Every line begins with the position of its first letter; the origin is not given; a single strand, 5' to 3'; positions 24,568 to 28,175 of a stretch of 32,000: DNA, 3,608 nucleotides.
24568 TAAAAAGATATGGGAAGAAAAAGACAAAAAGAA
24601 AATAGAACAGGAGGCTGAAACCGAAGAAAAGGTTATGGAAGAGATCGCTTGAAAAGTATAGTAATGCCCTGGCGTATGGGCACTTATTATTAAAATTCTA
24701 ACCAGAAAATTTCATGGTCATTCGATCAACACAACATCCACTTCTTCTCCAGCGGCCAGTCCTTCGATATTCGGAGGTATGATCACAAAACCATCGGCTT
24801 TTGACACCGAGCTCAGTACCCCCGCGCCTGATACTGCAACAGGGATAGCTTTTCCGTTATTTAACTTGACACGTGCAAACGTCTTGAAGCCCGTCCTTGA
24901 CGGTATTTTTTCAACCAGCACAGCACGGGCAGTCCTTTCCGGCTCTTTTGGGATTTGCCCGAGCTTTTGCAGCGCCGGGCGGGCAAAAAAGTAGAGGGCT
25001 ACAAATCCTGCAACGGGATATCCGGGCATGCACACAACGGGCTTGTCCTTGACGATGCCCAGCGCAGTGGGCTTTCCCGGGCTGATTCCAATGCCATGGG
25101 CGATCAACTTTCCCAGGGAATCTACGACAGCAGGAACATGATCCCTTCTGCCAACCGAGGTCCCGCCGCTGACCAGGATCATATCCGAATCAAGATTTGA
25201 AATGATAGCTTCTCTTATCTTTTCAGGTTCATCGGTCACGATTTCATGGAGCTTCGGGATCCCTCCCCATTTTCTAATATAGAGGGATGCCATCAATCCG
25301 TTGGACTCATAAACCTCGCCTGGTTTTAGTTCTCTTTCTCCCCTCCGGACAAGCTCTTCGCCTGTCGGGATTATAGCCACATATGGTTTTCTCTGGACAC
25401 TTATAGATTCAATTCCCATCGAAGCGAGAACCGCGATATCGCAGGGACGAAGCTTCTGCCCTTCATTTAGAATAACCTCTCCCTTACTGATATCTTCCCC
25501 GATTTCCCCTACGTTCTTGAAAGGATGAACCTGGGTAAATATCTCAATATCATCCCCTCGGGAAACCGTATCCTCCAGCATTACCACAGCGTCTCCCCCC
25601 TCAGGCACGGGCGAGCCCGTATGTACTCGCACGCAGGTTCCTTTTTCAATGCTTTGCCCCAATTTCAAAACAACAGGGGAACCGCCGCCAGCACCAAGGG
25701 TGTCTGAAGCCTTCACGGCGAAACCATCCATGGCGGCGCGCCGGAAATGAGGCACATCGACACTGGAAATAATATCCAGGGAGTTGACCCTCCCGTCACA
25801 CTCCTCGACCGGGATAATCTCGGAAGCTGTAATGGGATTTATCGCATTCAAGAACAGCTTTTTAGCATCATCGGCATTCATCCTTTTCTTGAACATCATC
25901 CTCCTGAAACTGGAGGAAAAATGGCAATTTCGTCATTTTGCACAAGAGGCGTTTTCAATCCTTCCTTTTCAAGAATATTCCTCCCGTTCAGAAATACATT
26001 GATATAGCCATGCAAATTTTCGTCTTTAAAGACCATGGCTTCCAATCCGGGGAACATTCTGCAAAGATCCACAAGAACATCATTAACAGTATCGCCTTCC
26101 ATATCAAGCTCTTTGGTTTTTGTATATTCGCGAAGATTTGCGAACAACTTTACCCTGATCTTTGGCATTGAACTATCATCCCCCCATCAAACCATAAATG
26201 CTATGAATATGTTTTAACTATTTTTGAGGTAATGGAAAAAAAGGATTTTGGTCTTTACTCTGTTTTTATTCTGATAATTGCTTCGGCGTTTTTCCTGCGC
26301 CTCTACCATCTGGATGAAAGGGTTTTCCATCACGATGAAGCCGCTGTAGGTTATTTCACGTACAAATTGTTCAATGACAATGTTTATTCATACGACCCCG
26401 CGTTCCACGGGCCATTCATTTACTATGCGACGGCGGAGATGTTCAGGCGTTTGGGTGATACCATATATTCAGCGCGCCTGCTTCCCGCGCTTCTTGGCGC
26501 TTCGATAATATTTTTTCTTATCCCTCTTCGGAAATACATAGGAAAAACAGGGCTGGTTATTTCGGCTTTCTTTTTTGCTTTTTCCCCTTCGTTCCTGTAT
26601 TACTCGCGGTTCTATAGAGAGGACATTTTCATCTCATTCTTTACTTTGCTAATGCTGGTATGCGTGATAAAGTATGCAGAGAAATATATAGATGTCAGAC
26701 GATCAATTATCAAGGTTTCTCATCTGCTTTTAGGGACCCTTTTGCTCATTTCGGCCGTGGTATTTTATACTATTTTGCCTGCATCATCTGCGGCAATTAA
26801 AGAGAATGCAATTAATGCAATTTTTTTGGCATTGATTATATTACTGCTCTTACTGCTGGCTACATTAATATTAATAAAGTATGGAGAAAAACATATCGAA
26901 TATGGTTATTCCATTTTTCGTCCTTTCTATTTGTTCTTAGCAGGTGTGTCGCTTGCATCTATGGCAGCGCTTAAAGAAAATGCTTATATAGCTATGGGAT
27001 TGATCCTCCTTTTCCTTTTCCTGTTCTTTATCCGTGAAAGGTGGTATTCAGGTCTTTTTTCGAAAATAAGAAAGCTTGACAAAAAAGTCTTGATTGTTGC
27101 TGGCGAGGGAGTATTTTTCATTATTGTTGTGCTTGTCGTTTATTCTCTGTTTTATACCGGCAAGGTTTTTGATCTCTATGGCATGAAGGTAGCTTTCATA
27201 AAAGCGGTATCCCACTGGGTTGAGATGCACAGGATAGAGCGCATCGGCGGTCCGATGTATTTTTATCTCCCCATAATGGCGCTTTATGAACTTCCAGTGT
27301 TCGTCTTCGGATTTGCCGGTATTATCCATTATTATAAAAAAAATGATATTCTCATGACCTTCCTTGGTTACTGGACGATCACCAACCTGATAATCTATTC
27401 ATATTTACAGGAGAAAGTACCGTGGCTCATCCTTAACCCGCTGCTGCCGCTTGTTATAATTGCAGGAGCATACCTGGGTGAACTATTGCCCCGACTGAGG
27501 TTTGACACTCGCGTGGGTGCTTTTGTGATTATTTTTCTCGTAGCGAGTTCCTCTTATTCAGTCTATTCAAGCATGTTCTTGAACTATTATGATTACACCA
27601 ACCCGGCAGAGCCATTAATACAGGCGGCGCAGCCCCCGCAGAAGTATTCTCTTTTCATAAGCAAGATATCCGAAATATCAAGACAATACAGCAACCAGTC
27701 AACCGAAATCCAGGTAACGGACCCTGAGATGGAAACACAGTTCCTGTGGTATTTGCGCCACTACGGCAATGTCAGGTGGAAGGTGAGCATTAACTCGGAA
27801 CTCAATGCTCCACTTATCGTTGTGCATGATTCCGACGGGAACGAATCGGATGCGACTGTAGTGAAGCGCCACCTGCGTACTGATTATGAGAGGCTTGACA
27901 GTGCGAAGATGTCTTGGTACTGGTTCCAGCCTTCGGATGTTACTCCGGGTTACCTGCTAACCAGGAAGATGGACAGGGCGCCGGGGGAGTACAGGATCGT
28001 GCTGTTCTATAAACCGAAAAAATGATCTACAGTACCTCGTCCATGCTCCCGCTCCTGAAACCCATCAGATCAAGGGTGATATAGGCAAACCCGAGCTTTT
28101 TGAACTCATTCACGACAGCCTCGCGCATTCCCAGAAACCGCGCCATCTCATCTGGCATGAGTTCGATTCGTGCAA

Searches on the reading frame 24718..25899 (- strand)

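Call 56: search_protein_families(library=pfam, proteins=[window:24718-25899:-], max_evalue=0.001)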
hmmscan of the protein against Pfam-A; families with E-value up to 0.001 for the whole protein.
window:24718-25899:- (393 aa): 3 families
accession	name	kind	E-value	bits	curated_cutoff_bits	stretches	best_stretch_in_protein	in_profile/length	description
PF03453.22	MoeA_N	-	2.4e-41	141.5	30.8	1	9-162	3-160/160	MoeA N-terminal region (domain I and II)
PF00994.29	MoCF_biosynth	-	4.4e-25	88.5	26.6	1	175-311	1-143/144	Probable molybdopterin binding domain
PF03454.20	MoeA_C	-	3.7e-16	59.6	22.1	1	325-391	1-71/72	MoeA C-terminal region (domain IV)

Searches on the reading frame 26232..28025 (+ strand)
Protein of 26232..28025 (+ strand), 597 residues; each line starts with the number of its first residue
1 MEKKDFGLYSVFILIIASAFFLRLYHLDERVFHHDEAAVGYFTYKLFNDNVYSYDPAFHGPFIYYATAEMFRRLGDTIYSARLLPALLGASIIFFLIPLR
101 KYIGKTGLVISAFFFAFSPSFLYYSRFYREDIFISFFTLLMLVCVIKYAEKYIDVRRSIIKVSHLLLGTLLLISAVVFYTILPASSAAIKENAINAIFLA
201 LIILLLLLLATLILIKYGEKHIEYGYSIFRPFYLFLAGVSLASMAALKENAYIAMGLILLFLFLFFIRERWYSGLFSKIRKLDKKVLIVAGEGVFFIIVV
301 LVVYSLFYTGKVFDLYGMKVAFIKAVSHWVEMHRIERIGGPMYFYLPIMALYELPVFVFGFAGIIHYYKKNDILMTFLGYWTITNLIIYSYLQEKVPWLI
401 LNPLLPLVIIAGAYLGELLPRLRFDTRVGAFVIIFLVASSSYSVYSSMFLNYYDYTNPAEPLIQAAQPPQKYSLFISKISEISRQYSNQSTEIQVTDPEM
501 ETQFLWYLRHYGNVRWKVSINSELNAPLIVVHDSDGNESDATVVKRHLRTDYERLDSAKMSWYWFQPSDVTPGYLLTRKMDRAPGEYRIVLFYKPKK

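Call 56: search_protein_families(library=pfam, proteins=[window:26232-28025:+], max_evalue=0.001)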
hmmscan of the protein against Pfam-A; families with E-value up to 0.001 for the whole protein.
window:26232-28025:+ (597 aa): 1 family
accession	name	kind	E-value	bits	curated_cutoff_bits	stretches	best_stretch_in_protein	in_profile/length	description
PF13231.12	PMT_2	-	0.00061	20.5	26.1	1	59-213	2-153/160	Dolichyl-phosphate-mannose-protein mannosyltransferase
